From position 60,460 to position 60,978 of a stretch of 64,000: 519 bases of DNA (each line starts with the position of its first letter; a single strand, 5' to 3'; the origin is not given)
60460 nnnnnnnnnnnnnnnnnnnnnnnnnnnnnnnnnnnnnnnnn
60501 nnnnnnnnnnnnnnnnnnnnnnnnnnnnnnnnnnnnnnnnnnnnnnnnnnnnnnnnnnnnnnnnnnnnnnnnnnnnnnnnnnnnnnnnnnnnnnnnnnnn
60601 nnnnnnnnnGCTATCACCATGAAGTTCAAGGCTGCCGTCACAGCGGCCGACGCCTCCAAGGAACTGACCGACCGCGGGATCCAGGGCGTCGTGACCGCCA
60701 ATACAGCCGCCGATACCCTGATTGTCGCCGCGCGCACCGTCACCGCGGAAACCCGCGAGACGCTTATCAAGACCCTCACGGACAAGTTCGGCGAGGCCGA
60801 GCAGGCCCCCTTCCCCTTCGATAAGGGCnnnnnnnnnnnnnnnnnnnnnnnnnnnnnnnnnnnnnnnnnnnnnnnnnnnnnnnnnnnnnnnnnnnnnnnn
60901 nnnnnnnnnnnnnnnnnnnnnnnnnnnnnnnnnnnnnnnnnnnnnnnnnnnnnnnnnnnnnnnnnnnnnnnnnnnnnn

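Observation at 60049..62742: SecF with a periplasmic domain expanded ~5-fold by about eight tandem degenerate ~75-aa modules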

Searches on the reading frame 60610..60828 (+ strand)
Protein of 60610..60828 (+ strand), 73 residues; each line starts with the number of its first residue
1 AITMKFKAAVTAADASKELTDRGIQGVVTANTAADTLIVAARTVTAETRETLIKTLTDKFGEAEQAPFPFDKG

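Call 53: search_protein_representatives(alignment_id=A5)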
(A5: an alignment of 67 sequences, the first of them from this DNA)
Query: 67 sequences, 73 profile positions. Proteins with E-value up to 0.001 (for the whole library): 161; up to 1e-10: 26; up to 1e-30: 11. The best 150 are listed.
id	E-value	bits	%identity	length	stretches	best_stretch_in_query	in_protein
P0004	2.5e-162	543.3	-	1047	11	1-71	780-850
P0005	2.2e-160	537.0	-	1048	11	1-71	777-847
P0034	6.8e-143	481.0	-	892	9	2-73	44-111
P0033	8.4e-129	435.9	-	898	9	1-73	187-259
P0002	5.8e-124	420.4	-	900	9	2-71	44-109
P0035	6.3e-95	327.3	-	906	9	1-73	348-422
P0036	2.0e-90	313.0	-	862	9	1-72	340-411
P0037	3.2e-88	305.9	-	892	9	1-72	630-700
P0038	2.2e-83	290.3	-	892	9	2-73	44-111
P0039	8.2e-68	240.5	-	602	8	2-72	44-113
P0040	6.3e-67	237.6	-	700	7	1-71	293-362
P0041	6.3e-30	119.1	-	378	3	1-71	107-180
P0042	5.6e-20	87.2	-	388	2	2-62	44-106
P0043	1.3e-19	86.1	-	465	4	1-48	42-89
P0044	5.1e-19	84.1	-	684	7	5-48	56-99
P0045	7.3e-16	74.0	-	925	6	3-64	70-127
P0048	4.4e-14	68.3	-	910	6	11-64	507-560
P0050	9.3e-13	64.1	-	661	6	3-33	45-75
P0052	1.6e-12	63.3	-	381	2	1-63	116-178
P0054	8.5e-12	61.0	-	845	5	2-64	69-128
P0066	4.8e-09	52.2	-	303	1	2-70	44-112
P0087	1.3e-07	47.6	-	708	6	2-49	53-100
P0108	3.3e-06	43.1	-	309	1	2-62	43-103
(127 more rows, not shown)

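Call 56: predict_structure(alignment_id=A5)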
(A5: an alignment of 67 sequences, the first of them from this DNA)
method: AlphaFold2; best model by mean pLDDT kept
length: 73 residues; sequences in the alignment: 67
mean_pLDDT: 87.1   pTM: 0.71
mean pLDDT of the five models: 87.1, 86.7, 85.6, 84.5, 84.1
residues with pLDDT >= 90: 37; 70-90: 33; 50-70: 3; < 50: 0
segments of 3 or more residues with pLDDT < 50: none
pLDDT, mean of each block of 10 residues (from residue 1): 90 93 89 90 79 91 85 63
secondary structure, 60 per line:
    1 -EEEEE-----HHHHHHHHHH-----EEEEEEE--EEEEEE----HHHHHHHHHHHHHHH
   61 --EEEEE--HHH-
elements in order: E2-6 H12-21 E27-33 E36-41 H46-60 E63-67

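Call 57: list_cluster_members(proteins=[P0042, P0043, P0044, P0050, P0052, P0045, P0048, P0087, P0066, P0108])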
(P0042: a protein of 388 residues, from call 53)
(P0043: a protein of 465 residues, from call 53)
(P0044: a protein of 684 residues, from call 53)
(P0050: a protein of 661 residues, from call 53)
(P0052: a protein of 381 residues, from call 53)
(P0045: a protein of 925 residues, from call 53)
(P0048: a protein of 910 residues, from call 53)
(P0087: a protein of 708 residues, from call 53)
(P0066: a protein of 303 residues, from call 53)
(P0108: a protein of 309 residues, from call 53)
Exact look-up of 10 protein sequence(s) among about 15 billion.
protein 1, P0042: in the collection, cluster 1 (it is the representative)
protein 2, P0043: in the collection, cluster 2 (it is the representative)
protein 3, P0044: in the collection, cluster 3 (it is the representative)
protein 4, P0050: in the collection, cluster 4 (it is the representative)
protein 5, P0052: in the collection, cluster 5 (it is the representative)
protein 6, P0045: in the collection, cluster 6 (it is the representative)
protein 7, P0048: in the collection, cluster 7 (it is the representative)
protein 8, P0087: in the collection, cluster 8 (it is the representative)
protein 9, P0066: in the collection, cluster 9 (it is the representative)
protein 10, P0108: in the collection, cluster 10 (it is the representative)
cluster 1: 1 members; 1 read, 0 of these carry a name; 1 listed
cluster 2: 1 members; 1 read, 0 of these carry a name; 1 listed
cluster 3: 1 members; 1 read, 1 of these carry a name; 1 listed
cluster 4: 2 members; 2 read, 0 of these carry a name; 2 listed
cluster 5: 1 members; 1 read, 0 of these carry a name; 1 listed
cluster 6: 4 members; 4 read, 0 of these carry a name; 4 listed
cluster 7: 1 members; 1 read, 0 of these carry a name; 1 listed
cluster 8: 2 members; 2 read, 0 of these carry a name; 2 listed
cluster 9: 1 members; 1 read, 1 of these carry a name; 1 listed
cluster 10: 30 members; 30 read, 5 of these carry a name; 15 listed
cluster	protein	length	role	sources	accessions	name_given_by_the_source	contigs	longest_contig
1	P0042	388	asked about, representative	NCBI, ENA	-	-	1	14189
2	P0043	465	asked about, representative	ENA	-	-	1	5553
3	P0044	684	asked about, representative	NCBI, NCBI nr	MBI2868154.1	MAG: protein translocase subunit SecF [Chloroflexi bacterium] | protein translocase subunit SecF [Chloroflexota bacterium]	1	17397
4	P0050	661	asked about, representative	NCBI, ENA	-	-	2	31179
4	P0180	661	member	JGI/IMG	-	-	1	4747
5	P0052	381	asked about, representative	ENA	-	-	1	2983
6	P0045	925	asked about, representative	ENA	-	-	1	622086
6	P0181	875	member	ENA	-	-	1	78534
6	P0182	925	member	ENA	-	-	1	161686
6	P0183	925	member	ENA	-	-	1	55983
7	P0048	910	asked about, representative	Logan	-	-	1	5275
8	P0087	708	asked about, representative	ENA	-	-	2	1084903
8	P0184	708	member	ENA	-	-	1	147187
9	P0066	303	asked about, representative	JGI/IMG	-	preprotein translocase subunit SecF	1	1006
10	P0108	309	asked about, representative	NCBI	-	-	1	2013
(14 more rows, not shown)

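Call 60: search_protein_families(library=ncbifam, proteins=[P0066, P0108, P0042, P0043, P0044, P0050, P0087, P0045, P0048, P0054], max_evalue=1e-10)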
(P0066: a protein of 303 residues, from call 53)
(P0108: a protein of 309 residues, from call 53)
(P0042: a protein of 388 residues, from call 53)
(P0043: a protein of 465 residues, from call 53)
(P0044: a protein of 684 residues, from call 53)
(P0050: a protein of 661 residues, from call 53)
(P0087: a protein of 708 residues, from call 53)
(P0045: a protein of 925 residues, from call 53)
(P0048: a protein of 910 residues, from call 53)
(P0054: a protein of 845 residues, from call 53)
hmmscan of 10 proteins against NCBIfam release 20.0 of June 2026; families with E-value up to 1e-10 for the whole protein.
P0066 (303 aa): 16 families
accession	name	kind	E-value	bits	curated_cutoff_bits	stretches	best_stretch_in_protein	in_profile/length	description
TIGR00966.2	transloc_SecF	equivalog_domain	6.5e-78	262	160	1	3-287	1-279/279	protein translocase subunit SecF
NF009583.0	PRK13024.1-3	subfamily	5.1e-69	233.1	721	1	3-291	457-737/755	protein translocase subunit SecDF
NF009581.0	PRK13024.1-1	equivalog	1.4e-63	215.2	1058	1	3-291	449-733/752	protein translocase subunit SecDF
NF009585.0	PRK13024.1-5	equivalog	1.3e-57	195.6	1037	1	2-290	669-980/993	protein translocase subunit SecDF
NF009584.0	PRK13024.1-4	equivalog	2.4e-55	188.2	1171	1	4-291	452-735/759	protein translocase subunit SecDF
NF011315.0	PRK14726.1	equivalog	1.9e-51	175.1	1249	1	8-291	552-831/855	protein translocase subunit SecDF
TIGR00916.1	2A0604s01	subfamily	1.8e-37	129.2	148.6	1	103-277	68-231/231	SecD/SecF family protein translocase subunit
NF009580.0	PRK13023.1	equivalog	5.8e-33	114.1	1153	1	13-286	477-749/775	protein translocase subunit SecDF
NF009582.0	PRK13024.1-2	equivalog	6.4e-33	113.7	723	1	12-289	536-826/859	protein translocase subunit SecDF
NF009540.0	PRK12911.1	equivalog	8.8e-31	106.2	1878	1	109-290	1220-1397/1403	bifunctional preprotein translocase subunit SecD/SecF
NF046001.1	SecDF_plasm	equivalog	1e-17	63.5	500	1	11-289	542-848/878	protein translocase subunit SecDF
NF041305.1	SecF_Halo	equivalog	2.4e-17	63.2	420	1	16-283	29-279/289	protein translocase subunit SecF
NF006355.0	PRK08578.1-3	equivalog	8e-17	61.4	421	1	15-280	28-276/290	preprotein translocase subunit SecF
TIGR01129.1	secD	equivalog_domain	1.6e-16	60.4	244.4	1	104-281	229-394/397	protein translocase subunit SecD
NF006218.0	PRK08343.1-4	subfamily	2.3e-13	49.8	383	0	109-274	226-375/392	preprotein translocase subunit SecD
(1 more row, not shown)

P0108 (309 aa): 10 families
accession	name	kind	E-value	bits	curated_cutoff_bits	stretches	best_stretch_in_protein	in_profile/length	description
TIGR00966.2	transloc_SecF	equivalog_domain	8.1e-80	268.3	160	1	2-287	2-279/279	protein translocase subunit SecF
NF009583.0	PRK13024.1-3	subfamily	2e-70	237.8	721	1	3-293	459-739/755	protein translocase subunit SecDF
NF009581.0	PRK13024.1-1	equivalog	5.4e-63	213.3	1058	1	1-293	449-735/752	protein translocase subunit SecDF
NF009585.0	PRK13024.1-5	equivalog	5.9e-60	203.3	1037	1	94-288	786-978/993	protein translocase subunit SecDF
NF011315.0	PRK14726.1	equivalog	1e-49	169.4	1249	1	7-288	553-828/855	protein translocase subunit SecDF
NF009584.0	PRK13024.1-4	equivalog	4.4e-47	160.9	1171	1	2-285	452-729/759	protein translocase subunit SecDF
TIGR00916.1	2A0604s01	subfamily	3.6e-38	131.4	148.6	1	109-277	74-231/231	SecD/SecF family protein translocase subunit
NF009580.0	PRK13023.1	equivalog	5.4e-34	117.5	1153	1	13-287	480-750/775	protein translocase subunit SecDF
NF009582.0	PRK13024.1-2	equivalog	5.5e-34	117.3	723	1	18-289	545-826/859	protein translocase subunit SecDF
NF009540.0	PRK12911.1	equivalog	6.4e-23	80.1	1878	1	59-285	1176-1392/1403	bifunctional preprotein translocase subunit SecD/SecF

P0042 (388 aa): 11 families
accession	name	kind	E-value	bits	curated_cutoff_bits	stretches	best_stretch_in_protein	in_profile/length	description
TIGR00966.2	transloc_SecF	equivalog_domain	2e-74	250.6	160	2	105-366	38-279/279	protein translocase subunit SecF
NF009583.0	PRK13024.1-3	subfamily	7.6e-64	216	721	2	105-368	494-735/755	protein translocase subunit SecDF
NF009585.0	PRK13024.1-5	equivalog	5.6e-59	200.1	1037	1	108-369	710-980/993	protein translocase subunit SecDF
NF009581.0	PRK13024.1-1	equivalog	4.7e-49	167.2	1058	1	189-373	557-736/752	protein translocase subunit SecDF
NF011315.0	PRK14726.1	equivalog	2.5e-42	145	1249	1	191-366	661-827/855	protein translocase subunit SecDF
NF009584.0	PRK13024.1-4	equivalog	1.4e-39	136.1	1171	1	189-368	559-733/759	protein translocase subunit SecDF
TIGR00916.1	2A0604s01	subfamily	8.3e-38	130.3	148.6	1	177-356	65-231/231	SecD/SecF family protein translocase subunit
NF009580.0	PRK13023.1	equivalog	7.5e-31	107.1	1153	1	189-366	582-750/775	protein translocase subunit SecDF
NF009540.0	PRK12911.1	equivalog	8.1e-26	89.7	1878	1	148-364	1182-1392/1403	bifunctional preprotein translocase subunit SecD/SecF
NF009582.0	PRK13024.1-2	equivalog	1.4e-25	89.5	723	1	193-365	654-823/859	protein translocase subunit SecDF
NF046001.1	SecDF_plasm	equivalog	3.3e-15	55.2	500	1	142-362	633-842/878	protein translocase subunit SecDF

P0043 (465 aa): 11 families
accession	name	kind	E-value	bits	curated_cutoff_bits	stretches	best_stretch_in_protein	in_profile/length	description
TIGR00966.2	transloc_SecF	equivalog_domain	5.6e-78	262.2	160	2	248-444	93-279/279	protein translocase subunit SecF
NF009585.0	PRK13024.1-5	equivalog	4.7e-67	226.8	1037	1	268-446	803-979/993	protein translocase subunit SecDF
NF009583.0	PRK13024.1-3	subfamily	1.1e-65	222.1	721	1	264-449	562-738/755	protein translocase subunit SecDF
NF009581.0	PRK13024.1-1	equivalog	1.2e-53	182.3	1058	1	268-451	558-736/752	protein translocase subunit SecDF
NF011315.0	PRK14726.1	equivalog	5.2e-48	163.8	1249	1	268-445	660-828/855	protein translocase subunit SecDF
NF009584.0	PRK13024.1-4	equivalog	1.1e-43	149.7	1171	1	266-451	558-738/759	protein translocase subunit SecDF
TIGR00916.1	2A0604s01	subfamily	9.9e-38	130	148.6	1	252-434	60-231/231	SecD/SecF family protein translocase subunit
NF009582.0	PRK13024.1-2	equivalog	1.6e-29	102.5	723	1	269-446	652-826/859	protein translocase subunit SecDF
NF009580.0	PRK13023.1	equivalog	1.3e-28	99.8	1153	1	267-443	582-749/775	protein translocase subunit SecDF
NF009540.0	PRK12911.1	equivalog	4.8e-27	93.8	1878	1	269-443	1223-1393/1403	bifunctional preprotein translocase subunit SecD/SecF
NF046001.1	SecDF_plasm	equivalog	1.1e-12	46.9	500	1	268-438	671-840/878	protein translocase subunit SecDF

P0044 (684 aa): 10 families
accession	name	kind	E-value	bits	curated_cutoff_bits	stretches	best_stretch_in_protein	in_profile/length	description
TIGR00966.2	transloc_SecF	equivalog_domain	1.4e-74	251.1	160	2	410-651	40-279/279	protein translocase subunit SecF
NF009583.0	PRK13024.1-3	subfamily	9.8e-65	218.9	721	2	397-659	483-741/755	protein translocase subunit SecDF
NF009585.0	PRK13024.1-5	equivalog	4.7e-60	203.6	1037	1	473-655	801-981/993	protein translocase subunit SecDF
NF009581.0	PRK13024.1-1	equivalog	4e-59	200.5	1058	1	457-659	542-737/752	protein translocase subunit SecDF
NF009584.0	PRK13024.1-4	equivalog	9.2e-48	163.1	1171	1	454-658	541-738/759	protein translocase subunit SecDF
NF011315.0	PRK14726.1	equivalog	4.9e-45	153.9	1249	1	476-653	661-829/855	protein translocase subunit SecDF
TIGR00916.1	2A0604s01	subfamily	5.8e-36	124.3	148.6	1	468-641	69-231/231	SecD/SecF family protein translocase subunit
NF009580.0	PRK13023.1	equivalog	5.2e-32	111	1153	1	475-651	583-750/775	protein translocase subunit SecDF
NF009582.0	PRK13024.1-2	equivalog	2.3e-29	102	723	1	457-653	634-826/859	protein translocase subunit SecDF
NF009540.0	PRK12911.1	equivalog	6.1e-18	63.6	1878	1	477-649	1224-1392/1403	bifunctional preprotein translocase subunit SecD/SecF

P0050 (661 aa): 13 families
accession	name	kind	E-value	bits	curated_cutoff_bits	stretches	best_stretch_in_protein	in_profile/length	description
TIGR00966.2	transloc_SecF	equivalog_domain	3.3e-79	266.3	160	1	370-635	34-279/279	protein translocase subunit SecF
NF009583.0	PRK13024.1-3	subfamily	6.8e-65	219.5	721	1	371-641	491-739/755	protein translocase subunit SecDF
NF009585.0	PRK13024.1-5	equivalog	5.1e-60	203.5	1037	1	452-636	796-978/993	protein translocase subunit SecDF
NF009581.0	PRK13024.1-1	equivalog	4.5e-55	187.1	1058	1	458-640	557-734/752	protein translocase subunit SecDF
NF011315.0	PRK14726.1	equivalog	4.9e-44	150.6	1249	1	391-637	602-829/855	protein translocase subunit SecDF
NF009584.0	PRK13024.1-4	equivalog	4.8e-43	147.5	1171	1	457-632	558-728/759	protein translocase subunit SecDF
TIGR00916.1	2A0604s01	subfamily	1.1e-40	139.7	148.6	1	425-625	40-231/231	SecD/SecF family protein translocase subunit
NF009582.0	PRK13024.1-2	equivalog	1.6e-30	105.8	723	1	460-637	652-826/859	protein translocase subunit SecDF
NF009580.0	PRK13023.1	equivalog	8.3e-28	97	1153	1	460-635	584-750/775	protein translocase subunit SecDF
NF009540.0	PRK12911.1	equivalog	3.4e-23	81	1878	1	471-633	1234-1392/1403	bifunctional preprotein translocase subunit SecD/SecF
NF009545.0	PRK12933.1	equivalog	4.3e-15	55.2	728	1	445-640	412-597/604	protein translocase subunit SecD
TIGR01129.1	secD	equivalog_domain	6.6e-14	51.9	244.4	1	426-631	201-396/397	protein translocase subunit SecD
NF046001.1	SecDF_plasm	equivalog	1.4e-12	46.5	500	1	456-633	668-844/878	protein translocase subunit SecDF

P0087 (708 aa): 11 families
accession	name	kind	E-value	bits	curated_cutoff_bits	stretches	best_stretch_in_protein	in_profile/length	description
TIGR00966.2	transloc_SecF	equivalog_domain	3.8e-73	246.4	160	2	479-674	95-279/279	protein translocase subunit SecF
NF009583.0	PRK13024.1-3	subfamily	2.1e-63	214.5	721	1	479-676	547-735/755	protein translocase subunit SecDF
NF009585.0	PRK13024.1-5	equivalog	7.9e-57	192.9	1037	1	497-676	802-979/993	protein translocase subunit SecDF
NF009581.0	PRK13024.1-1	equivalog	7.1e-56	189.7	1058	1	498-679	558-734/752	protein translocase subunit SecDF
NF011315.0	PRK14726.1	equivalog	4.3e-46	157.4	1249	1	499-675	661-828/855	protein translocase subunit SecDF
NF009584.0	PRK13024.1-4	equivalog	3.2e-42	144.8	1171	1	495-672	557-729/759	protein translocase subunit SecDF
TIGR00916.1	2A0604s01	subfamily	4.4e-35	121.4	148.6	1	490-664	68-231/231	SecD/SecF family protein translocase subunit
NF009580.0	PRK13023.1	equivalog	3.9e-31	108.1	1153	1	485-674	569-750/775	protein translocase subunit SecDF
NF009582.0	PRK13024.1-2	equivalog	3.6e-27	94.7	723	1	482-676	636-826/859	protein translocase subunit SecDF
NF009540.0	PRK12911.1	equivalog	7.2e-21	73.3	1878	1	491-672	1216-1392/1403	bifunctional preprotein translocase subunit SecD/SecF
NF046001.1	SecDF_plasm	equivalog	7.7e-11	40.8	500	0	492-670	665-842/878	protein translocase subunit SecDF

P0045 (925 aa): 17 families
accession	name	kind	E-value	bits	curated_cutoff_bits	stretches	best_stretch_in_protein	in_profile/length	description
NF009583.0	PRK13024.1-3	subfamily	4.3e-101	339.2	721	2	559-899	112-433/755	protein translocase subunit SecDF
TIGR01129.1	secD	equivalog_domain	4.4e-97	325.7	244.4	1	550-894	68-397/397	protein translocase subunit SecD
NF009585.0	PRK13024.1-5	equivalog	2.8e-70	237.5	1037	1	639-897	398-647/993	protein translocase subunit SecDF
NF011315.0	PRK14726.1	equivalog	1e-68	232.2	1249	1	623-897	259-524/855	protein translocase subunit SecDF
TIGR00916.1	2A0604s01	subfamily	1.6e-58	198.1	148.6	1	648-887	1-231/231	SecD/SecF family protein translocase subunit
NF009581.0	PRK13024.1-1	equivalog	3.6e-54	184.1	1058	1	679-897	198-410/752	protein translocase subunit SecDF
NF009584.0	PRK13024.1-4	equivalog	5.1e-54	183.8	1171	1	679-898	196-413/759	protein translocase subunit SecDF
NF009545.0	PRK12933.1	equivalog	2.1e-50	171.8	728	1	690-897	391-593/604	protein translocase subunit SecD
NF009580.0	PRK13023.1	equivalog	3.5e-47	161.1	1153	1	643-895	202-445/775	protein translocase subunit SecDF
NF009540.0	PRK12911.1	equivalog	7.4e-40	136.2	1878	1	666-892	837-1056/1403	bifunctional preprotein translocase subunit SecD/SecF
NF009582.0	PRK13024.1-2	equivalog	2.3e-29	102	723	1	695-894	291-484/859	protein translocase subunit SecDF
NF006218.0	PRK08343.1-4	subfamily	1.2e-24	86.8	383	1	607-890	99-381/392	preprotein translocase subunit SecD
NF046001.1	SecDF_plasm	equivalog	2e-21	75.8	500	1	701-897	314-503/878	protein translocase subunit SecDF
NF006216.0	PRK08343.1-2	equivalog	4.6e-16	58.7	519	1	702-885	309-489/506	preprotein translocase subunit SecD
TIGR00966.2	transloc_SecF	equivalog_domain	1.4e-13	51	160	1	722-895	107-277/279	protein translocase subunit SecF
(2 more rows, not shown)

P0048 (910 aa): 16 families
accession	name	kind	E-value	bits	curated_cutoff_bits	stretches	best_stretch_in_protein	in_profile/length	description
NF009583.0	PRK13024.1-3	subfamily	2.7e-102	343.1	721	2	569-883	111-432/755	protein translocase subunit SecDF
TIGR01129.1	secD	equivalog_domain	7e-99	331.7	244.4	2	506-879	40-397/397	protein translocase subunit SecD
NF011315.0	PRK14726.1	equivalog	1.1e-72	245.4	1249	1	610-880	260-522/855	protein translocase subunit SecDF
NF009585.0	PRK13024.1-5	equivalog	3.1e-70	237.3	1037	1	569-881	340-646/993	protein translocase subunit SecDF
NF009581.0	PRK13024.1-1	equivalog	1.3e-57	195.5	1058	1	673-883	206-411/752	protein translocase subunit SecDF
TIGR00916.1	2A0604s01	subfamily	1.2e-55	188.7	148.6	1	634-872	1-231/231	SecD/SecF family protein translocase subunit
NF009545.0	PRK12933.1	equivalog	1e-54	186.1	728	1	569-882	272-593/604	protein translocase subunit SecD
NF009584.0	PRK13024.1-4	equivalog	2.3e-53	181.7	1171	1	689-885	223-415/759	protein translocase subunit SecDF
NF009580.0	PRK13023.1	equivalog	3.6e-49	167.7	1153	1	608-878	181-443/775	protein translocase subunit SecDF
NF009540.0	PRK12911.1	equivalog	1.1e-44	152.2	1878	1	650-880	835-1059/1403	bifunctional preprotein translocase subunit SecD/SecF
NF009582.0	PRK13024.1-2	equivalog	1.9e-33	115.5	723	1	629-887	239-492/859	protein translocase subunit SecDF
NF006218.0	PRK08343.1-4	subfamily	5.3e-27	94.6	383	1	630-871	138-377/392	preprotein translocase subunit SecD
NF046001.1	SecDF_plasm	equivalog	2.8e-21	75.3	500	1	676-883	302-504/878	protein translocase subunit SecDF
NF006216.0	PRK08343.1-2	equivalog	6.7e-19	68.1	519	1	692-869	312-488/506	preprotein translocase subunit SecD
TIGR00966.2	transloc_SecF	equivalog_domain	1.1e-15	57.8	160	1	709-880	107-277/279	protein translocase subunit SecF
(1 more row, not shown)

P0054 (845 aa): 17 families
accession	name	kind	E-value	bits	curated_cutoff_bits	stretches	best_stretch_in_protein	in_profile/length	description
TIGR01129.1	secD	equivalog_domain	7.7e-103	344.7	244.4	2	467-806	70-397/397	protein translocase subunit SecD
NF009583.0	PRK13024.1-3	subfamily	5.1e-100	335.6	721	1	473-810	111-432/755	protein translocase subunit SecDF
NF011315.0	PRK14726.1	equivalog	1.2e-72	245.3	1249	1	473-808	203-523/855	protein translocase subunit SecDF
NF009585.0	PRK13024.1-5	equivalog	9.2e-67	225.8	1037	1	551-809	397-647/993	protein translocase subunit SecDF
TIGR00916.1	2A0604s01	subfamily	7.8e-62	208.9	148.6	1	563-799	2-231/231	SecD/SecF family protein translocase subunit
NF009584.0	PRK13024.1-4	equivalog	3.7e-57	194.2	1171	1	594-810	197-413/759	protein translocase subunit SecDF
NF009581.0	PRK13024.1-1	equivalog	1.1e-56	192.4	1058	1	603-809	208-410/752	protein translocase subunit SecDF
NF009545.0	PRK12933.1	equivalog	1.8e-52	178.7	728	1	606-809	393-593/604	protein translocase subunit SecD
NF009540.0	PRK12911.1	equivalog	1.2e-42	145.5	1878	1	583-807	840-1059/1403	bifunctional preprotein translocase subunit SecD/SecF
NF009580.0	PRK13023.1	equivalog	1.9e-42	145.5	1153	1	523-813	168-449/775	protein translocase subunit SecDF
NF009582.0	PRK13024.1-2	equivalog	5e-35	120.7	723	1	574-809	256-487/859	protein translocase subunit SecDF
NF046001.1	SecDF_plasm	equivalog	6.9e-23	80.6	500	1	621-810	320-504/878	protein translocase subunit SecDF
NF006218.0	PRK08343.1-4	subfamily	4e-21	75.3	383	1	537-799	118-378/392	preprotein translocase subunit SecD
TIGR00966.2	transloc_SecF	equivalog_domain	1.9e-19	70.2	160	1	636-807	107-277/279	protein translocase subunit SecF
NF006216.0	PRK08343.1-2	equivalog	3.9e-16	58.9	519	1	616-797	309-489/506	preprotein translocase subunit SecD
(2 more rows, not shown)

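Call 61: fold_search(model_id=the predicted structure, library=pdb)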
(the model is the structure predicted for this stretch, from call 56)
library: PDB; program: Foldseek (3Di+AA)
matches with E <= 10: 803; with E <= 0.001: 0
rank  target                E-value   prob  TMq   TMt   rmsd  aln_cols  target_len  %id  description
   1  7dv8_A                1.6e-02  1.00  0.60  0.60   3.7        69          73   25  The crystal structure of rice immune receptor RGA5-HMA2. (released 2021-10-20)
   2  6g10_A                2.0e-02  1.00  0.63  0.64   3.1        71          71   21  Complex of rice blast (Magnaporthe oryzae) effector protein AVR-PikD with the HMA domain of Pikp-1 from rice (Oryza sa (released 2018-06-13)
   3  9ip6_A                2.1e-02  0.99  0.60  0.60   3.6        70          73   24  The complex of rice immune receptor RGA5-HMA8 with rice blast effector protein AVR1-CO39 (released 2025-07-16)
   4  9ip6_B                2.3e-02  0.99  0.61  0.60   3.6        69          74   23  The complex of rice immune receptor RGA5-HMA8 with rice blast effector protein AVR1-CO39 (released 2025-07-16)
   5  5zne                  2.3e-02  0.99  0.60  0.60   3.7        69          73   23  The crystal structure of immune receptor RGA5A_S of resistance protein Pia from rice (Oryza sativa) (released 2018-10-24)
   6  9imu_A                2.4e-02  0.99  0.59  0.57   3.8        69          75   23  The complex of rice immune receptor RGA5-HMA8 with rice blast effector protein AVR-PikD (released 2025-07-09)
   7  6r8m_E                3.6e-02  0.99  0.59  0.59   4.0        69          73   20  Complex of rice blast (Magnaporthe oryzae) effector protein AVR-PikE with an engineered HMA domain of Pikp-1 from rice (released 2019-04-24)
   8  7dvg_A                3.9e-02  0.99  0.59  0.59   3.8        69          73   25  Crystal structure of rice immune receptor RGA5-HMA5 mutant. (released 2022-01-19)
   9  8tcg_C                3.9e-02  0.97  0.56  0.56   3.5        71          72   13  Integrin alpha-v beta-6 in complex with minibinder B6_BP_dslf (released 2023-09-27)
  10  6g11_B                4.5e-02  0.95  0.54  0.54   4.7        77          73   22  Complex of rice blast (Magnaporthe oryzae) effector protein AVR-PikE with the HMA domain of Pikp-1 from rice (Oryza sa (released 2018-06-13)
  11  7b1i_B                5.1e-02  0.99  0.61  0.61   2.8        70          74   26  Complex of rice blast (Magnaporthe oryzae) effector protein AVR-PikF with the HMA domain of OsHIPP19 from rice (Oryza  (released 2021-02-03)
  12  6g11_A                5.8e-02  0.97  0.56  0.58   3.9        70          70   23  Complex of rice blast (Magnaporthe oryzae) effector protein AVR-PikE with the HMA domain of Pikp-1 from rice (Oryza sa (released 2018-06-13)
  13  5zng_A                6.2e-02  0.98  0.60  0.57   3.6        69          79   23  The crystal complex of immune receptor RGA5A_S of Pia from rice (Oryzae sativa) with rice blast (Magnaporthe oryzae) e (released 2018-10-24)
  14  7qpx_B                6.6e-02  0.96  0.55  0.55   4.0        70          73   23  Complex of rice blast (Magnaporthe oryzae) effector protein AVR-PikC with an engineered HMA domain of Pikp-1 (Pikp-SNK (released 2022-06-22)
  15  6g10_B                6.6e-02  0.89  0.51  0.50   5.0        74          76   18  Complex of rice blast (Magnaporthe oryzae) effector protein AVR-PikD with the HMA domain of Pikp-1 from rice (Oryza sa (released 2018-06-13)
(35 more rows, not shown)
